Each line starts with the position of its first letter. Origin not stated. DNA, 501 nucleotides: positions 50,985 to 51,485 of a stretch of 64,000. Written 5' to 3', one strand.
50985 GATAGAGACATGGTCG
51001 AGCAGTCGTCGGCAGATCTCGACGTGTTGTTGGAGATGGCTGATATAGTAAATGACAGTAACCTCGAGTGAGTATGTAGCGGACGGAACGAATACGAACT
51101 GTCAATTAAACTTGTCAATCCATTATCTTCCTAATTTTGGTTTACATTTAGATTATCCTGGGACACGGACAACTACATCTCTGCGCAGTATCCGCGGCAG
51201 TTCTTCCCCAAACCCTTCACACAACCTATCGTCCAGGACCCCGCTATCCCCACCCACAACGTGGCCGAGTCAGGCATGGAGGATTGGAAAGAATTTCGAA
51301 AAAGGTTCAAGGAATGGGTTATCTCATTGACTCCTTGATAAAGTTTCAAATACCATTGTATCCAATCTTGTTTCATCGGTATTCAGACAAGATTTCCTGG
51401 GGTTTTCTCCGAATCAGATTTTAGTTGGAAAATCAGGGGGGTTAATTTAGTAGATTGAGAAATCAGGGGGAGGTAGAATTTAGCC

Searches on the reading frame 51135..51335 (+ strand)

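Call 28: search_protein_families(library=pfam, proteins=[window:51135-51335:+], max_evalue=1)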
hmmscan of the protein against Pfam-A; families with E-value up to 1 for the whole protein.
window:51135-51335:+ (67 aa): 1 family
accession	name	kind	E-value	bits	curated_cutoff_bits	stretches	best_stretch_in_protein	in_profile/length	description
PF10421.14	OAS1_C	-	3.3e-05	24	19.9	1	29-62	134-167/188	2'-5'-oligoadenylate synthetase 1, domain 2, C-terminus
